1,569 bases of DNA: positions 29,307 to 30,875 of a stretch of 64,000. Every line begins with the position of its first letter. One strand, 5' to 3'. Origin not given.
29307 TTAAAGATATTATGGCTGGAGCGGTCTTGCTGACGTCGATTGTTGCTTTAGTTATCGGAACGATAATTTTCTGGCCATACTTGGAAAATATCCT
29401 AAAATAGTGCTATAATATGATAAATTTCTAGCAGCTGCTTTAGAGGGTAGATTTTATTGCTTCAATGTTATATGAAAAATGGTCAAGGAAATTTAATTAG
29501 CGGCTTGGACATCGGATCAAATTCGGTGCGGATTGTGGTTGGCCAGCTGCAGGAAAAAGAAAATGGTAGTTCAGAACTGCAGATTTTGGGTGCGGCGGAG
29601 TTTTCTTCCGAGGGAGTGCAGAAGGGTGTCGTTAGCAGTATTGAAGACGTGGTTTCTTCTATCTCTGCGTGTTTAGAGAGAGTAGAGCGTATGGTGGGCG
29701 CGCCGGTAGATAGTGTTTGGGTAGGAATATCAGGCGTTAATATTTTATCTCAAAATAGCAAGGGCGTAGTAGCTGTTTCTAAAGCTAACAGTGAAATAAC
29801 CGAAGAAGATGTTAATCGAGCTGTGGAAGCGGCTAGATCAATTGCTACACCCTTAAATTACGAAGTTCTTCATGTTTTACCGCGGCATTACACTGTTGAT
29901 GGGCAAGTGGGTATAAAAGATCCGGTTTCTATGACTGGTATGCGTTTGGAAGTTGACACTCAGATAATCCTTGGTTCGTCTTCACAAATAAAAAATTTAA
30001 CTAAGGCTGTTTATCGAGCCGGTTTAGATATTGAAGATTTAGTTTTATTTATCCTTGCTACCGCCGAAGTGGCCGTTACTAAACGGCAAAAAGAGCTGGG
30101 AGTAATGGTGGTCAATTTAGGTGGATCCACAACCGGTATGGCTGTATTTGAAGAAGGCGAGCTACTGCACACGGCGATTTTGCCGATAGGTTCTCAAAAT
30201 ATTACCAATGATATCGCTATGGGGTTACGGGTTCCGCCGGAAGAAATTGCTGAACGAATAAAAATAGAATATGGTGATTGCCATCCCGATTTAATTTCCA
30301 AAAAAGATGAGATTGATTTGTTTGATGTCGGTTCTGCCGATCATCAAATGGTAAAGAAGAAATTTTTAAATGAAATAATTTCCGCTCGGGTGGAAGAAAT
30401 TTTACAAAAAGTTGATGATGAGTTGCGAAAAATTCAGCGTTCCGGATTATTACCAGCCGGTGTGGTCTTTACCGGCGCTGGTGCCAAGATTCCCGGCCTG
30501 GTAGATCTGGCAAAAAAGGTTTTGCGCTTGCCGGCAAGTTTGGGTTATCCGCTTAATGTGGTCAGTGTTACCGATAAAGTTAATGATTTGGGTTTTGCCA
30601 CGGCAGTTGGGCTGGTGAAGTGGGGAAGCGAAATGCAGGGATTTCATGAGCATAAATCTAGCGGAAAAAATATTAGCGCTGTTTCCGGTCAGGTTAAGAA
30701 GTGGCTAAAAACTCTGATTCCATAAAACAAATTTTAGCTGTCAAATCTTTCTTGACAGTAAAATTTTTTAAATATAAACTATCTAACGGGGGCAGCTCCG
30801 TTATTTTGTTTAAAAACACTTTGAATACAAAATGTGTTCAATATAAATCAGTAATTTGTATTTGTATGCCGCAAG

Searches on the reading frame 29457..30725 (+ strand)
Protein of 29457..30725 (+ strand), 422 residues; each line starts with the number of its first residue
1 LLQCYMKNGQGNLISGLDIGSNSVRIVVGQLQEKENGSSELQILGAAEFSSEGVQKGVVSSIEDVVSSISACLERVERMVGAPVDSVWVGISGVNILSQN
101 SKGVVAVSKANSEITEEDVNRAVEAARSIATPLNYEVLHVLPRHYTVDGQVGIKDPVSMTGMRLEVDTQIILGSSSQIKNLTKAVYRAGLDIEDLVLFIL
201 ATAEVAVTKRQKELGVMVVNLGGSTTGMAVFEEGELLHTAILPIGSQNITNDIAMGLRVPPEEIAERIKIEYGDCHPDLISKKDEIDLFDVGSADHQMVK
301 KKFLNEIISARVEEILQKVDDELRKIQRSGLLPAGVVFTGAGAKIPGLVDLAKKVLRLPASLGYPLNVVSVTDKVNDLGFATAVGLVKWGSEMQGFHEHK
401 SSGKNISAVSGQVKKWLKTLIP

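Call 50: search_protein_families(library=ncbifam, proteins=[window:29457-30725:+], max_evalue=0.00001)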
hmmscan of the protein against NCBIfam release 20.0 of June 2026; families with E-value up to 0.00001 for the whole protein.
window:29457-30725:+ (422 aa): 7 families
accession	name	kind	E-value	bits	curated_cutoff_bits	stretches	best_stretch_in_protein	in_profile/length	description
TIGR01174.1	ftsA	equivalog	2.4e-107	359.2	175.85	1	14-388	2-370/371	cell division protein FtsA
NF007009.0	PRK09472.1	equivalog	2.6e-83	280.4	409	1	6-418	2-417/420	cell division protein FtsA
NF010539.0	PRK13927.1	subfamily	3.1e-08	32.9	293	1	211-362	148-310/339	rod shape-determining protein MreB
TIGR00904.1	mreB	subfamily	7.9e-08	31.7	365.75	1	211-369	147-318/334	MreB/Mrl family cell shape determining protein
TIGR02529.1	EutJ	subfamily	2.2e-06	27.3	152.1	1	179-269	78-162/239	ethanolamine utilization protein EutJ family protein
NF010540.1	PRK13929.1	exception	2.6e-06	26.8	515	1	201-371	137-318/334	rod-share determining protein MreBH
NF045709.1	Amuc_1101_fam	equivalog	4.2e-06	25.9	650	0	214-376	178-328/608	Amuc_1101 family PilM-like pilus complex protein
